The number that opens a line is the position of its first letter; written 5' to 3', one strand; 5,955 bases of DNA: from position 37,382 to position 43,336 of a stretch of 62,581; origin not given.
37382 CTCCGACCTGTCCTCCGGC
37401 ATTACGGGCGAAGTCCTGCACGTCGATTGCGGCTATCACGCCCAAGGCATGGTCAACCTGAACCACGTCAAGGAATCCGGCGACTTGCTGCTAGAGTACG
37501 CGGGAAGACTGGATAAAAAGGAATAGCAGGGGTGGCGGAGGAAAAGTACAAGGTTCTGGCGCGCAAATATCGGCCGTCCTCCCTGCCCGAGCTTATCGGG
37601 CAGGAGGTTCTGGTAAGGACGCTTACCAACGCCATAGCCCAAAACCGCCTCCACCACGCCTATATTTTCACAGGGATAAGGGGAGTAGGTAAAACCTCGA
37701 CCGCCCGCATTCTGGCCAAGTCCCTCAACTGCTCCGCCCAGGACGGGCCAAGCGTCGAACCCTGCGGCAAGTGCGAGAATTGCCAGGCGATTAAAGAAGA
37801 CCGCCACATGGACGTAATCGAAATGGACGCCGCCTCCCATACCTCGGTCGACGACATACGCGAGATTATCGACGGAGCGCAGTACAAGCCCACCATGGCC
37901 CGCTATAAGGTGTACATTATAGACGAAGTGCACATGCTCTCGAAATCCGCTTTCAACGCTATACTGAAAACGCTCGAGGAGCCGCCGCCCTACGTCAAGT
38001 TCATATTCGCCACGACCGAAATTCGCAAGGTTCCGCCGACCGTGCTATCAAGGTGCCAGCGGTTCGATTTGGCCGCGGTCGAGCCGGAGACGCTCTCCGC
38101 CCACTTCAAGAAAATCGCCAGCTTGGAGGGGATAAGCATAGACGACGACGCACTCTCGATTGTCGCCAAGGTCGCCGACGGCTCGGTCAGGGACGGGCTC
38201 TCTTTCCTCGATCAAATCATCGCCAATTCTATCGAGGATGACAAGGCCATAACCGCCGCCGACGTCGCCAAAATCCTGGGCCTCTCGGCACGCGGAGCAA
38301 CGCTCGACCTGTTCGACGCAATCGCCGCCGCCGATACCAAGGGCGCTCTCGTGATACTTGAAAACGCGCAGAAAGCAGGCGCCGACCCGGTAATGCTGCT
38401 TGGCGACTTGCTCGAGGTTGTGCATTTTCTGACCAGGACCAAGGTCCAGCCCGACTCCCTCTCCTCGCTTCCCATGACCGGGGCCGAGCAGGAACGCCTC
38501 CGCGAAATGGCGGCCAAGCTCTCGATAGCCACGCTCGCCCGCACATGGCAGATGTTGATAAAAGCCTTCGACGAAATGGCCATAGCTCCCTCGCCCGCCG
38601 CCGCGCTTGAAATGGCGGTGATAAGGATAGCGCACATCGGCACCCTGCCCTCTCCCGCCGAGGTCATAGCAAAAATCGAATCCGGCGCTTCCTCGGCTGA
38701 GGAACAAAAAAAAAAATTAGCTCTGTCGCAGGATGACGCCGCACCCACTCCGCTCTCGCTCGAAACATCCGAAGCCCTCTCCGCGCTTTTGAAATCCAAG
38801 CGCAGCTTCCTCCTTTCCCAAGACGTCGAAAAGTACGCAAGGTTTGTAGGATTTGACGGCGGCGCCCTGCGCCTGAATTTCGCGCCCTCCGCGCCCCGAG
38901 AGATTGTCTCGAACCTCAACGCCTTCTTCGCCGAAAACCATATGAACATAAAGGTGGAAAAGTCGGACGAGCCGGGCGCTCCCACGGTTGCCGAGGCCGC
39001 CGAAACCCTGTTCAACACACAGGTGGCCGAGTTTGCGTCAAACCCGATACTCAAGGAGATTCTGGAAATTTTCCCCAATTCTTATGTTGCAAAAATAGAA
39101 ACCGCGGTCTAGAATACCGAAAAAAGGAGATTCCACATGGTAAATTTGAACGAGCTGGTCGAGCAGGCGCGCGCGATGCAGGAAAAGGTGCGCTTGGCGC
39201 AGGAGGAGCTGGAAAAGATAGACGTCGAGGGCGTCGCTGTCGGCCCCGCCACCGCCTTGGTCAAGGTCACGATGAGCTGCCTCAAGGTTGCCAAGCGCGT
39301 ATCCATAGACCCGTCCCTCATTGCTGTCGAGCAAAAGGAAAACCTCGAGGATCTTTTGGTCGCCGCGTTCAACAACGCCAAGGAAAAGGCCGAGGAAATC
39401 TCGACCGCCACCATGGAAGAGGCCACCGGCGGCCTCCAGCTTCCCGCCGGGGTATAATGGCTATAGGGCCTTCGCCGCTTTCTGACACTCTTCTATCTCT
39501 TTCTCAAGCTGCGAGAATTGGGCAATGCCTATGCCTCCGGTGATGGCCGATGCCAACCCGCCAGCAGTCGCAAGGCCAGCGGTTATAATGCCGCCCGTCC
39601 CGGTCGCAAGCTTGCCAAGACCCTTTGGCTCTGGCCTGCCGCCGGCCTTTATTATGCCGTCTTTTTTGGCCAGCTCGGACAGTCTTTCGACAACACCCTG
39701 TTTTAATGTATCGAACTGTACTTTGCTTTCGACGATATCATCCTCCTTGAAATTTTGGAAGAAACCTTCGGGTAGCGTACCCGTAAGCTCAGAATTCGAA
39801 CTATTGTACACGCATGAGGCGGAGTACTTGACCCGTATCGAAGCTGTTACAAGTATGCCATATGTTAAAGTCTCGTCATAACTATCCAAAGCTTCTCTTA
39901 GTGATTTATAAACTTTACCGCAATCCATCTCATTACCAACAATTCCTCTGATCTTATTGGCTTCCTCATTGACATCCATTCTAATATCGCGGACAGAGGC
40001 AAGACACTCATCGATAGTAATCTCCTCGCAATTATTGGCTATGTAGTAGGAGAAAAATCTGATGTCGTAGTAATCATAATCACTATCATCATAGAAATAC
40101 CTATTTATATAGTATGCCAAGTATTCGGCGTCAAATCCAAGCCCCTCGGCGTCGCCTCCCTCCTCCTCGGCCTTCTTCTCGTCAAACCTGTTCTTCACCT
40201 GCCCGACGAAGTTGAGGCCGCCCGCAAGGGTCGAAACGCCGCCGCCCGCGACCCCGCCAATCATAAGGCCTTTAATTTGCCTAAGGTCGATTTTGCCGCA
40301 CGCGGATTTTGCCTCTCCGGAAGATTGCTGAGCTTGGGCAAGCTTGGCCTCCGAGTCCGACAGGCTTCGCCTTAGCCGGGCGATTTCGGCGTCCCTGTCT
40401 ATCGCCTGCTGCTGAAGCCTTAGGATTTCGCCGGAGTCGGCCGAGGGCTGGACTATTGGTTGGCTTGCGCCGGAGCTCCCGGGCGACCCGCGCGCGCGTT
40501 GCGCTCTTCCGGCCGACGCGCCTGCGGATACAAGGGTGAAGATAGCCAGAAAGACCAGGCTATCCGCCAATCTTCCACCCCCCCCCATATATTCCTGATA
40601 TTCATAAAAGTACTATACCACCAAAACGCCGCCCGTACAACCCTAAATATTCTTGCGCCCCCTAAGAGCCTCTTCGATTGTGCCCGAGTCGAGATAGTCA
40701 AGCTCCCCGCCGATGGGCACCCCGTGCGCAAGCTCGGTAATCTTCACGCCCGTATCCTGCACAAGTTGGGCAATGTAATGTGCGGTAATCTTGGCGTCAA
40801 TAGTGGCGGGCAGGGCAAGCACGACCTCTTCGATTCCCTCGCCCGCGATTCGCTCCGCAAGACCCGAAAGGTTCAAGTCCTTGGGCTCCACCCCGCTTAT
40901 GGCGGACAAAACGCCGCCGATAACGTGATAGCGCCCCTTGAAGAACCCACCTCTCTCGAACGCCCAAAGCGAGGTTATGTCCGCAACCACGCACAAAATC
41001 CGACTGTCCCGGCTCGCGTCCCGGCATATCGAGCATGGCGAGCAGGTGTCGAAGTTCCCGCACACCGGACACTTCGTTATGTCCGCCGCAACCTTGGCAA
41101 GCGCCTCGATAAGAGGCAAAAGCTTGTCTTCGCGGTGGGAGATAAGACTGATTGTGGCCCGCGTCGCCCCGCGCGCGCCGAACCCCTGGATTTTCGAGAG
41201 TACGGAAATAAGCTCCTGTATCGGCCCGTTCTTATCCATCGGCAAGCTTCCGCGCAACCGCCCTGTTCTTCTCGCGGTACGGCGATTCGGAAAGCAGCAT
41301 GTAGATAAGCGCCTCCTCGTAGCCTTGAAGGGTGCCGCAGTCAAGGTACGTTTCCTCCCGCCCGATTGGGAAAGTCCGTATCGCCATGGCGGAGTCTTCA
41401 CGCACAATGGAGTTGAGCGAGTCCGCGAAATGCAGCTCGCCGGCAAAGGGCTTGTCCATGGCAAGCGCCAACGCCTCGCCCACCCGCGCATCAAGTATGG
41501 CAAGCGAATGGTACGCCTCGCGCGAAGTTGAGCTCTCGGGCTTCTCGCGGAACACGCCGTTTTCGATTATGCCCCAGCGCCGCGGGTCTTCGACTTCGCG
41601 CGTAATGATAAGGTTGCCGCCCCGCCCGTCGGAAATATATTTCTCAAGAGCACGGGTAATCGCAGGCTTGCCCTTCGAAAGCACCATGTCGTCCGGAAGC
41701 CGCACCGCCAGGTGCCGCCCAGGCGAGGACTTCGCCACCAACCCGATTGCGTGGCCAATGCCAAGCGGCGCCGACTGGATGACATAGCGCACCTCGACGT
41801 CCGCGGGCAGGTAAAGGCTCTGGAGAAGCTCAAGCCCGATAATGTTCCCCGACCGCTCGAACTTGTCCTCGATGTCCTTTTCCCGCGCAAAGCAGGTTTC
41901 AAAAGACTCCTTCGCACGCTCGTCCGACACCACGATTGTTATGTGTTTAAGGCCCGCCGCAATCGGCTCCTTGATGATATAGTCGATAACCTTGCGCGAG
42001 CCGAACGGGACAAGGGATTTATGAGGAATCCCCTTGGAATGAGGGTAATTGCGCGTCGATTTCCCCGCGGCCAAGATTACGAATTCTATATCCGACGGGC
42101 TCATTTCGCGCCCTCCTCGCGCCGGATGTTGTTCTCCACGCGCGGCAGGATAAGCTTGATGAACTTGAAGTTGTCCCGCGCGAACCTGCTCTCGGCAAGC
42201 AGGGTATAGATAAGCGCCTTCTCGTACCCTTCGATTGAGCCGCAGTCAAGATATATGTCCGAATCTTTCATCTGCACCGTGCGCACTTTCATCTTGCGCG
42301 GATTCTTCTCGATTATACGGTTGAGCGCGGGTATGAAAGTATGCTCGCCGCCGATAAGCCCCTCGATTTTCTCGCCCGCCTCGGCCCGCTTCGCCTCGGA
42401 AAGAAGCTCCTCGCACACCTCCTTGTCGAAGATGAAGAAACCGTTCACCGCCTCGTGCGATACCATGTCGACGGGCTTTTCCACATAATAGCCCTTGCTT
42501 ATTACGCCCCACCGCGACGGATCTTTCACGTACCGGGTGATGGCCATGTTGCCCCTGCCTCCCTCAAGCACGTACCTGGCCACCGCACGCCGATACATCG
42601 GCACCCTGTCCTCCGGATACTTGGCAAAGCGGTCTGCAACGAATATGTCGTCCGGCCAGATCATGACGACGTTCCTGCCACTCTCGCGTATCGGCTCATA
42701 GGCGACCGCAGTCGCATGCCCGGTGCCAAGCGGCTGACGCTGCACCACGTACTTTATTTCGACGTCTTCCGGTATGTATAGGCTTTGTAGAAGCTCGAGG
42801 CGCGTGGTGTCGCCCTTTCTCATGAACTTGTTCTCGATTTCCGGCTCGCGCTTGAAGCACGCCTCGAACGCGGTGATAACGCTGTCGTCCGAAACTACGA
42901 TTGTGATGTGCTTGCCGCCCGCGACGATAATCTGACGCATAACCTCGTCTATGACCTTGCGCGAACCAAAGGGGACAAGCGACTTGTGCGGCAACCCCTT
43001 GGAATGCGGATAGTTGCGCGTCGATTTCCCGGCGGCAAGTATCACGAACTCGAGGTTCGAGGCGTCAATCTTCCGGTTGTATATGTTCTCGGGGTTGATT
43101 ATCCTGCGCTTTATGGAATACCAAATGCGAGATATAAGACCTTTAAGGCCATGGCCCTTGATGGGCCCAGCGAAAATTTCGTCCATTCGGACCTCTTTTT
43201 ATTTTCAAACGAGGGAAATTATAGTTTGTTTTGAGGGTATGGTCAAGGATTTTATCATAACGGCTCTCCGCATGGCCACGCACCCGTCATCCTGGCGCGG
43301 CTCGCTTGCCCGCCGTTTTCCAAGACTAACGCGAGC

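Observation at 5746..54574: Nine G/C homopolymers of 8-9 nt, all at gene 5' ends or in a promoter spacer: a poly-G contingency (phase-variation) network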

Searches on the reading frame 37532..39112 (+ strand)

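Call 10: search_protein_families(library=ncbifam, max_evalue=0.00001, proteins=[window:37532-39112:+])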
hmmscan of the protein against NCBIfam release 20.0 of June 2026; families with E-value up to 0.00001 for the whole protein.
window:37532-39112:+ (526 aa): 76 families (the best 25 are shown)
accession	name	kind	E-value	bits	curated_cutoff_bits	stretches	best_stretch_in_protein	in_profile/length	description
NF006585.0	PRK09111.1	equivalog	5.7e-200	666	604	2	2-395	23-416/616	DNA polymerase III subunit gamma/tau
NF005942.0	PRK07994.1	equivalog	2.5e-132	443.1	613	1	6-400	3-390/655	DNA polymerase III subunit gamma/tau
NF004046.1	PRK05563.1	equivalog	1.6e-131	440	400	1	6-396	2-386/567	DNA polymerase III subunit gamma/tau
TIGR02397.1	dnaX_nterm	equivalog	3.1e-131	437.8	250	1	6-366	1-354/355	DNA polymerase III subunit gamma/tau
NF011526.0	PRK14965.1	equivalog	2.6e-128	429.4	670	1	5-400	2-395/578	DNA polymerase III subunits gamma and tau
NF011512.0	PRK14950.1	equivalog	7.3e-123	411.7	593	1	7-396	4-387/585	DNA polymerase III subunits gamma and tau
NF011525.0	PRK14964.1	equivalog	3.2e-121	405.5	554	1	9-478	3-459/493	DNA polymerase III subunits gamma and tau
NF011510.0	PRK14948.1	equivalog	5.3e-115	385.6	593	1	4-398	3-392/640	DNA polymerase III subunit gamma/tau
NF005171.0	PRK06645.1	equivalog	1.5e-110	370.1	614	1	3-396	7-401/509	DNA polymerase III subunits gamma and tau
NF005173.0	PRK06647.1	equivalog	5.1e-110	369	623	1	5-400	2-390/568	DNA polymerase III subunits gamma and tau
NF011511.0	PRK14949.1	equivalog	2.1e-106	357.4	1016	1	6-366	3-354/984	DNA polymerase III subunits gamma and tau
NF004962.0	PRK06305.1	equivalog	7.7e-106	355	559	1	5-394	3-376/465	DNA polymerase III subunits gamma and tau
NF006280.0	PRK08451.1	equivalog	7.5e-105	351.7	572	1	7-448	2-417/535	DNA polymerase III subunit gamma/tau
NF008975.0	PRK12323.1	equivalog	8e-104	348.8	875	1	6-414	3-414/709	DNA polymerase III subunit gamma/tau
NF004549.0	PRK05896.1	equivalog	2.8e-102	343.5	578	1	8-306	5-299/642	DNA polymerase III subunits gamma and tau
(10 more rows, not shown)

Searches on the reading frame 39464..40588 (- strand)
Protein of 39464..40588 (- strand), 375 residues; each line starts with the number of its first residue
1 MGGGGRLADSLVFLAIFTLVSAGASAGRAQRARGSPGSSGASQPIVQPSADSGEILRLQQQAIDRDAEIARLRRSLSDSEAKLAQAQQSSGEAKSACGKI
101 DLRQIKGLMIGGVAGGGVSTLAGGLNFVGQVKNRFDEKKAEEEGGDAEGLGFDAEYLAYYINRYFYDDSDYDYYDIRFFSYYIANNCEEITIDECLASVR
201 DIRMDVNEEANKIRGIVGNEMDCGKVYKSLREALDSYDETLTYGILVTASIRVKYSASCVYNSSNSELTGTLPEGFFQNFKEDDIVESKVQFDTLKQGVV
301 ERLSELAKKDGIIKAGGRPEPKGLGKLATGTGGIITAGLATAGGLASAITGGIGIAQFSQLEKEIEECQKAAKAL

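Call 9: search_protein_families(library=pfam, max_evalue=0.01, proteins=[window:39464-40588:-])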
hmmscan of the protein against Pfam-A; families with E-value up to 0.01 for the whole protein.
seq(375 aa): 0 families
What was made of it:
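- On opa-type multigene family with a repeat in the signal-peptide coding region: The repeat is a homopolymer and there is no Pfam match (call 9).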

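Call 89: search_protein_families(library=ncbifam, max_evalue=0.001, proteins=[window:39464-40588:-])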
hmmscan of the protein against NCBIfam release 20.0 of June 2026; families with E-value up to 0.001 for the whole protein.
window:39464-40588:- (375 aa): 0 families

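Call 96: predict_structure(alignment_id=A6)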
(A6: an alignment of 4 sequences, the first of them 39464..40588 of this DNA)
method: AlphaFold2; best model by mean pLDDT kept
length: 375 residues; sequences in the alignment: 4
mean_pLDDT: 37.8   pTM: 0.26
mean pLDDT of the five models: 37.8, 37.6, 35.7, 35.0, 33.7
residues with pLDDT >= 90: 0; 70-90: 0; 50-70: 53; < 50: 322
segments of 3 or more residues with pLDDT < 50: 1-177, 213-221, 223-227, 236-299, 310-362, 367-375
pLDDT, mean of each block of 10 residues (from residue 1): 33 33 28 30 32 40 41 39 43 44 33 24 24 28 28 37 38 46 54 56 56 47 48 48 47 39 31 31 30 44 51 33 24 25 26 35 48 42
secondary structure, 60 per line:
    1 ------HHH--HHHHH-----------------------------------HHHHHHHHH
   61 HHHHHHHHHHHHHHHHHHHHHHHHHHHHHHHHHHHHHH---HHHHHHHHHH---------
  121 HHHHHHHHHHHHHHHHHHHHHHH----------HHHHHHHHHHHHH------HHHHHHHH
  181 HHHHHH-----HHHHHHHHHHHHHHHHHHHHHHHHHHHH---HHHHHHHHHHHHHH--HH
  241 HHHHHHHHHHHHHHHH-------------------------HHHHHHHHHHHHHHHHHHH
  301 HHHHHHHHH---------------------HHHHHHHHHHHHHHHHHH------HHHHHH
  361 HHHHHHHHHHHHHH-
elements in order: H12-16 H52-98 H102-111 H121-143 H154-166 H173-186 H192-219 H223-236 H239-256 H282-309 H331-348 H355-374

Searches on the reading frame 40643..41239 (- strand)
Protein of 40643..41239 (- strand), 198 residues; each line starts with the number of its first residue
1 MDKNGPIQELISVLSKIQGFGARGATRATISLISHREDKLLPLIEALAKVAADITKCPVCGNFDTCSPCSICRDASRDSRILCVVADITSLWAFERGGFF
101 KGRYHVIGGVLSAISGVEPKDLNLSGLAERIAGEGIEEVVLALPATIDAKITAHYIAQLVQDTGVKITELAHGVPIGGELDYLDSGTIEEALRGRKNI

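Call 46: find_encoding_contigs(protein=window:40643-41239:-, flank=10000)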
Protein window:40643-41239:- (198 aa): 1 contig read that carries it; 1 place shown.
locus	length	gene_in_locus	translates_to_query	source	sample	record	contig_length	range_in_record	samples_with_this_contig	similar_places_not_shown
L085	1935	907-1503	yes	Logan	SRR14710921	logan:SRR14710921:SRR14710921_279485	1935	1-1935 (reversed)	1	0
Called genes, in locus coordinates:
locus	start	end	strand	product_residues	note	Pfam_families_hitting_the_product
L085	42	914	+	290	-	PF00483:NTP_transferase, PF12804:NTP_transf_3 (weak)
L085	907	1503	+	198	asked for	PF13662:Toprim_4, PF21175:RecR_C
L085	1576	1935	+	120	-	?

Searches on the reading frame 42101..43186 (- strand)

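Call 56: search_protein_families(library=pfam, max_evalue=0.001, proteins=[window:42101-43186:-])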
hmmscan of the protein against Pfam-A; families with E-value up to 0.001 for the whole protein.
window:42101-43186:- (361 aa): 2 families
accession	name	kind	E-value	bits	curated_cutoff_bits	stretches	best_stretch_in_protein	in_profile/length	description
PF00483.29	NTP_transferase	-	7.8e-16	58.8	21.2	1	48-269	3-196/245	Nucleotidyl transferase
PF12804.13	NTP_transf_3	-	6.2e-05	23.7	27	1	48-108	2-56/160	MobA-like NTP transferase domain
